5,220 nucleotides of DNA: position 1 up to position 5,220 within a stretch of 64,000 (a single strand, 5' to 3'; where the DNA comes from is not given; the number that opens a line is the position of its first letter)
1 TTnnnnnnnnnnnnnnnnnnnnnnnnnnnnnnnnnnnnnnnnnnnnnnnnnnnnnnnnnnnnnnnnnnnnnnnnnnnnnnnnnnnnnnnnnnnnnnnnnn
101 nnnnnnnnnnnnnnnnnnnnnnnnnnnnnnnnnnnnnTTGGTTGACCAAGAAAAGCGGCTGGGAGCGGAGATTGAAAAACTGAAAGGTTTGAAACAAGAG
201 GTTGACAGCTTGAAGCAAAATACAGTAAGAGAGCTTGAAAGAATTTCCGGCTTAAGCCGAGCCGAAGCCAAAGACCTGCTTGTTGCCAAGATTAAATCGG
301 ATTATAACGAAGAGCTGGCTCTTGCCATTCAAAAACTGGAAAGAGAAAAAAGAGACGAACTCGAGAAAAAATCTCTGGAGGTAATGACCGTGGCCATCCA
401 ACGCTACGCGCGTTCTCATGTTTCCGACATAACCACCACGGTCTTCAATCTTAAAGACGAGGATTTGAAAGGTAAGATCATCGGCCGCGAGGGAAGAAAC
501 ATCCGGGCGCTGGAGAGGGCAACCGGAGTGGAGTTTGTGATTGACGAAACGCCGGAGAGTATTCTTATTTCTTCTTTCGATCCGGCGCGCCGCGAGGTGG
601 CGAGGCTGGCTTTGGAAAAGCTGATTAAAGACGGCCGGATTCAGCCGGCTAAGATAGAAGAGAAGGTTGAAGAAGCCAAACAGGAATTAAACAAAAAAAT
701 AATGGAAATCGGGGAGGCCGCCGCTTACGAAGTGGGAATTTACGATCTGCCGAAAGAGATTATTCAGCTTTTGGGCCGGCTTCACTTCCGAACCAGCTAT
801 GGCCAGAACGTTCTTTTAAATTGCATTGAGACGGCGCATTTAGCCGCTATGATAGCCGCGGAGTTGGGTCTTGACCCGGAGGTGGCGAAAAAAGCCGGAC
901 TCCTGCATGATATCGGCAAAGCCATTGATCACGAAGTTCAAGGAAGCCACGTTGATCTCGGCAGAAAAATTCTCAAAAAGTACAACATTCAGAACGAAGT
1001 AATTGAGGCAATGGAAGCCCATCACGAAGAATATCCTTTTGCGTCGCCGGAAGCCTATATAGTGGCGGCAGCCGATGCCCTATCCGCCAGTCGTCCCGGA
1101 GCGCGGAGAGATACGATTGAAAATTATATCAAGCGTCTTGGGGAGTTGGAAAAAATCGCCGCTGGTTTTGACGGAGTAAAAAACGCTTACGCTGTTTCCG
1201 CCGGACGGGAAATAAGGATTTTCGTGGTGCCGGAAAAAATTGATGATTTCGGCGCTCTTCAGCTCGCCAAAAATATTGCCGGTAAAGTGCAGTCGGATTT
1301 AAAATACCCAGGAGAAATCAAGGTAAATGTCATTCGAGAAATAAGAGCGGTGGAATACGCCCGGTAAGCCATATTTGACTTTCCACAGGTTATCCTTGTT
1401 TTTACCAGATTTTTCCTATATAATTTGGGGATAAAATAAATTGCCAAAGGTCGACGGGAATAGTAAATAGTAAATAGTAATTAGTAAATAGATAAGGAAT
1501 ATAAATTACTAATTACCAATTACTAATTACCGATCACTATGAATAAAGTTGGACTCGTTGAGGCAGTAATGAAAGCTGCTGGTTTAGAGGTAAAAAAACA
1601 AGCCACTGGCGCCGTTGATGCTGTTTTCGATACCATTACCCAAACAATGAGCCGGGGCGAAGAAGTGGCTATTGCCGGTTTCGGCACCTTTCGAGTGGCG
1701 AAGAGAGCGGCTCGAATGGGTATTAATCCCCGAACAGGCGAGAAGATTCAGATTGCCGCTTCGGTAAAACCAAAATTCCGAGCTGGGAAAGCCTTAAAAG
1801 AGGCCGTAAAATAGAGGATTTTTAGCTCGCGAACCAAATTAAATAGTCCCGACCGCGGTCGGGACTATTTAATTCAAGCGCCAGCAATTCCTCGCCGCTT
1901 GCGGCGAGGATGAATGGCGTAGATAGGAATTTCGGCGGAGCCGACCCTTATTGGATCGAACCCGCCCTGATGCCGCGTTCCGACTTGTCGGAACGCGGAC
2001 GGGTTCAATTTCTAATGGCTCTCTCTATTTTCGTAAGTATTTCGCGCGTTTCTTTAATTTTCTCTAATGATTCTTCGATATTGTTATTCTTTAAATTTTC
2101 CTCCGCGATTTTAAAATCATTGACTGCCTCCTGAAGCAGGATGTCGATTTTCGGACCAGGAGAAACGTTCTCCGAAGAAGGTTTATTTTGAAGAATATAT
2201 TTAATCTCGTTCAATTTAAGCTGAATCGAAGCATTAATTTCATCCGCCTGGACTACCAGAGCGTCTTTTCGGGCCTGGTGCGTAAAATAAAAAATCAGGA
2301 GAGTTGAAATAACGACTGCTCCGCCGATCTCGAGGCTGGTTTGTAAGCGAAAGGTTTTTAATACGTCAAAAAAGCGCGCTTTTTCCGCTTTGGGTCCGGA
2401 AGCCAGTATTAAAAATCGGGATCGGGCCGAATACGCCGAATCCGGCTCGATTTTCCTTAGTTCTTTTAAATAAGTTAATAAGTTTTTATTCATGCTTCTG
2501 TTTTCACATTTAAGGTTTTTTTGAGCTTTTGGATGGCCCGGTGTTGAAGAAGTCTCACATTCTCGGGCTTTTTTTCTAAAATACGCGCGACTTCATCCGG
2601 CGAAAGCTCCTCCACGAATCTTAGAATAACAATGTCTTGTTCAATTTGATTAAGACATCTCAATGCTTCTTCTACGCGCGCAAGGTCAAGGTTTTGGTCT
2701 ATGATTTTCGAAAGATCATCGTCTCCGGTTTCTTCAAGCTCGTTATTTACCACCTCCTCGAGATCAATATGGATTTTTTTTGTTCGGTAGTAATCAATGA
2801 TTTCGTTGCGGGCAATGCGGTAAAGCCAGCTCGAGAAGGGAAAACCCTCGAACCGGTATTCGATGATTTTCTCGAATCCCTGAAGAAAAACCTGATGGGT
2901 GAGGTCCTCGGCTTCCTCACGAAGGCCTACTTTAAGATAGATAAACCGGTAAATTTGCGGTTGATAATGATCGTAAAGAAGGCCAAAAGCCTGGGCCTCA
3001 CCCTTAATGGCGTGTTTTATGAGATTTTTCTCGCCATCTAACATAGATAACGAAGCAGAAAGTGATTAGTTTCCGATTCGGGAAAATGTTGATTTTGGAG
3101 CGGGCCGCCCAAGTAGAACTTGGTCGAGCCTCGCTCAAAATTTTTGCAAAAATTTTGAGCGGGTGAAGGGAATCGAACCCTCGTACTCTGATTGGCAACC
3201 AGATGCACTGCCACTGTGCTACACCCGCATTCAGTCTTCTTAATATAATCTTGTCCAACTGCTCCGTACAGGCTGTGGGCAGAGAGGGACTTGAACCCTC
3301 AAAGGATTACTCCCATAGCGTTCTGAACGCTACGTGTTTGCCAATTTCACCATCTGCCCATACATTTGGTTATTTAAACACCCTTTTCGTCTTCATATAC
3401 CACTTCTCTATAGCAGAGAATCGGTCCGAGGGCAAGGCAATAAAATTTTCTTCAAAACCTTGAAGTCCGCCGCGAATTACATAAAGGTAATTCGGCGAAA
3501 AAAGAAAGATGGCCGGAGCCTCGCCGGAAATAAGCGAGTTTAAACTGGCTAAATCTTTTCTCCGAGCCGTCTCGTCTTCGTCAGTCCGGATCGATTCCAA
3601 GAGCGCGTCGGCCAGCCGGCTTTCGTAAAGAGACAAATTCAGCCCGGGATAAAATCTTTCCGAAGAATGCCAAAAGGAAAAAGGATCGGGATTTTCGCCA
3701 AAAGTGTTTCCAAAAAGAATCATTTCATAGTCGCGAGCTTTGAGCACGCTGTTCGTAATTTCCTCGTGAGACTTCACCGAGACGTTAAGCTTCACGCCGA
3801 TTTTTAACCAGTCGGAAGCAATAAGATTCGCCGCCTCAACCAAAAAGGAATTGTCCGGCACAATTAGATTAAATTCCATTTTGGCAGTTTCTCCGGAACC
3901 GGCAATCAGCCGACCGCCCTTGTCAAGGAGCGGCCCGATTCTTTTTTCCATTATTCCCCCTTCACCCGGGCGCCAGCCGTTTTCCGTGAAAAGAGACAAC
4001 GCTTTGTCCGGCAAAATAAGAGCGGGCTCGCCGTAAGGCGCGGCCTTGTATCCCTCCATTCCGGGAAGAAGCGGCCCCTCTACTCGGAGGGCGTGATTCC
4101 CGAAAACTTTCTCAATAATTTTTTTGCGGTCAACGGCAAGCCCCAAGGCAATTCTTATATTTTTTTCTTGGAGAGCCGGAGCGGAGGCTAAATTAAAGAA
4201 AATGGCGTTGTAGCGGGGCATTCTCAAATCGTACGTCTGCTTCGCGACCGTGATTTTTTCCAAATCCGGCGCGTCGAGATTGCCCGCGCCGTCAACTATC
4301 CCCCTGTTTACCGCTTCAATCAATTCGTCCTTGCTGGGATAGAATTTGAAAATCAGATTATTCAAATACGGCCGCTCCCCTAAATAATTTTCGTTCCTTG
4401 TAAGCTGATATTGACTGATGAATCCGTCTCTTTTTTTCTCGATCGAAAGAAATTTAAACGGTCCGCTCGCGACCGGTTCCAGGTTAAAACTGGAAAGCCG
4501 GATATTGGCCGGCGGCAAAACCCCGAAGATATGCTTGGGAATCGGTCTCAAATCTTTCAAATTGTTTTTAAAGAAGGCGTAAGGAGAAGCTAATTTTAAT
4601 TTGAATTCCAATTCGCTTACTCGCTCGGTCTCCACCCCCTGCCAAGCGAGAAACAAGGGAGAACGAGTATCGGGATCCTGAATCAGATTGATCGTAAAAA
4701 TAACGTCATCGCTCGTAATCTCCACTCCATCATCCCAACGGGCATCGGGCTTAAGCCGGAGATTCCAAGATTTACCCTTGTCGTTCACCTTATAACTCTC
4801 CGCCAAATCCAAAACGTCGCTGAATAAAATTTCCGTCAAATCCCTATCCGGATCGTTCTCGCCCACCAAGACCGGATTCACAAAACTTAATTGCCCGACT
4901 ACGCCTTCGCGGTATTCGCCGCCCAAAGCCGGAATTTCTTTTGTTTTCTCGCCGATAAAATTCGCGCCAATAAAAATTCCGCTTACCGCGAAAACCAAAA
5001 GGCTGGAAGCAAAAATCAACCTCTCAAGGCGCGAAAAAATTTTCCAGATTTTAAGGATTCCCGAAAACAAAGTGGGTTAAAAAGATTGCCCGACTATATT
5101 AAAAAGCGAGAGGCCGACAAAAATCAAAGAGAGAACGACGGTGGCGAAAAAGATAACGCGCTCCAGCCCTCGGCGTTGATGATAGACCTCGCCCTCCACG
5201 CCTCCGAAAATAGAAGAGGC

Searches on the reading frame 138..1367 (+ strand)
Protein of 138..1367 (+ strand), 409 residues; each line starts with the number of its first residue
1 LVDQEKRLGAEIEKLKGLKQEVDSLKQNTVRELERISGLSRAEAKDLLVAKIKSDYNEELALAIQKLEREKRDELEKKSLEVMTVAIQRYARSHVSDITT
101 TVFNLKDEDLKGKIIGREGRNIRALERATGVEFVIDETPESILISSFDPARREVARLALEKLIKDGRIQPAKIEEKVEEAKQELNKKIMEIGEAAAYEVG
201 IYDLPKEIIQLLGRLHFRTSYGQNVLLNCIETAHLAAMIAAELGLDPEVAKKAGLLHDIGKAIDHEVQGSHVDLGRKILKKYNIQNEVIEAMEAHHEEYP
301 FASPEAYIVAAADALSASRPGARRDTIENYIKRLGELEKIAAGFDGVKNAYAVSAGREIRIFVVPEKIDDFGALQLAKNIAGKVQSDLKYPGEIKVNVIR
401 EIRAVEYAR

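Call 8: search_protein_families(library=pfam, proteins=[window:138-1367:+], max_evalue=0.001)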
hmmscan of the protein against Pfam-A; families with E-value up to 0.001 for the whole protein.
window:138-1367:+ (409 aa): 4 families
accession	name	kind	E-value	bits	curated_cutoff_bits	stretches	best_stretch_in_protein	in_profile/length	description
PF01966.28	HD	-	6.5e-20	72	22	1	229-317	5-115/116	HD domain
PF12072.13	RNase_Y_N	-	6.5e-16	58.8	32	1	3-93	110-200/201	RNase Y N-terminal region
PF00013.35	KH_1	-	1.2e-06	28.6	21.5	1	108-160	8-65/66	KH domain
PF08668.18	HDOD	-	1.8e-06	28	22.9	0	227-263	97-134/196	HDOD domain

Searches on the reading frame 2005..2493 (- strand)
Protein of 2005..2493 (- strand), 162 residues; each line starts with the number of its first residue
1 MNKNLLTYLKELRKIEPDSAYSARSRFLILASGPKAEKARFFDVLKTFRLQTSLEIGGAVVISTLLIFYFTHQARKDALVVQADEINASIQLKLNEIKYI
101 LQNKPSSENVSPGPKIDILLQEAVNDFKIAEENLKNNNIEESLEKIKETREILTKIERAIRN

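Call 19: find_encoding_contigs(protein=window:2005-2493:-, flank=10000, max_places=3)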
Protein window:2005-2493:- (162 aa): 4 contigs read that carry it; 3 places shown.
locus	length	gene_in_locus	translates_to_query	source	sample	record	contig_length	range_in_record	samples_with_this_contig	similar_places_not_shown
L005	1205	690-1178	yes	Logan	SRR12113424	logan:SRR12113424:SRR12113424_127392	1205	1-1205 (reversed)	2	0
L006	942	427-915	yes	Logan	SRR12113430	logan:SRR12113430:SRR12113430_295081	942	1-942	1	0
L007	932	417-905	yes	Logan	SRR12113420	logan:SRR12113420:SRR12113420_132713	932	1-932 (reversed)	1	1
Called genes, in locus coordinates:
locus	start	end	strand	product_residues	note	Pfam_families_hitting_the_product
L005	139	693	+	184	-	PF04542:Sigma70_r2, PF08281:Sigma70_r4_2, PF04545:Sigma70_r4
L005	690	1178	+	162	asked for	-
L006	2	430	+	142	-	?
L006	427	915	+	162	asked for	-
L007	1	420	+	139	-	?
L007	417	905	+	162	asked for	-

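Call 24: search_protein_families(library=pfam, proteins=[window:2005-2493:-], max_evalue=0.001)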
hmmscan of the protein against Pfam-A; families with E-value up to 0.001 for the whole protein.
window:2005-2493:- (162 aa): 1 family
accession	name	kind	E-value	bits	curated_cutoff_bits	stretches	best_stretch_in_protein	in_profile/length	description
PF02561.19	FliS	-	0.00079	20.1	26.7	0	108-158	10-60/115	Flagellar protein FliS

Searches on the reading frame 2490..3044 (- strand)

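Call 24: search_protein_families(library=pfam, proteins=[window:2490-3044:-], max_evalue=0.001)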
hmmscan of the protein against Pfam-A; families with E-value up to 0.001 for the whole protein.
window:2490-3044:- (184 aa): 3 families
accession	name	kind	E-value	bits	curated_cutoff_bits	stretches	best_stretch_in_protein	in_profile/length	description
PF04542.20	Sigma70_r2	-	1.5e-15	57.1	24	1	23-90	1-69/71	Sigma-70 region 2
PF04545.22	Sigma70_r4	-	2.2e-10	40.3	24.1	1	127-176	1-50/50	Sigma-70, region 4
PF08281.18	Sigma70_r4_2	-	6.6e-09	35.7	25.7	1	123-174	3-54/54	Sigma-70, region 4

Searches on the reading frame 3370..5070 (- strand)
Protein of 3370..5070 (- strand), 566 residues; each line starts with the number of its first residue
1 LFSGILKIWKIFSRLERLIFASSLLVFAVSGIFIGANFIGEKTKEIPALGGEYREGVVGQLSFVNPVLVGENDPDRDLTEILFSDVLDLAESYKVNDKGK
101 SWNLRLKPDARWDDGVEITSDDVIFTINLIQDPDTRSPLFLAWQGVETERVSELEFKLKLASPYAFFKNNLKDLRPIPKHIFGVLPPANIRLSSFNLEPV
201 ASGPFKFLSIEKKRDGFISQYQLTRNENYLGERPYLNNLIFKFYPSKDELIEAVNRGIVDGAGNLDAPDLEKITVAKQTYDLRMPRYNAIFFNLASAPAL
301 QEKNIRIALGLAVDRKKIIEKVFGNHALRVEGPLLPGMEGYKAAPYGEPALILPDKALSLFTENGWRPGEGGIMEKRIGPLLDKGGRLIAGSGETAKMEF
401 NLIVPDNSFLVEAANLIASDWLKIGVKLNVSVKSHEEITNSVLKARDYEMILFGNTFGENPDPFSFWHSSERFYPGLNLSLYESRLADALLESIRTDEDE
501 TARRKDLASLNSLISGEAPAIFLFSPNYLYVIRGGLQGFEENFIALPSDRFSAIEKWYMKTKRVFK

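Call 8: search_protein_families(library=pfam, proteins=[window:3370-5070:-], max_evalue=0.001)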
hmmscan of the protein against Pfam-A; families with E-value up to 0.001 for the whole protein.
window:3370-5070:- (566 aa): 1 family
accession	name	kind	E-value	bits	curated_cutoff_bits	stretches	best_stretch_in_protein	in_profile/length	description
PF00496.27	SBP_bac_5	-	6.6e-62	210.2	32.4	1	88-468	5-358/368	Bacterial extracellular solute-binding proteins, family 5 Middle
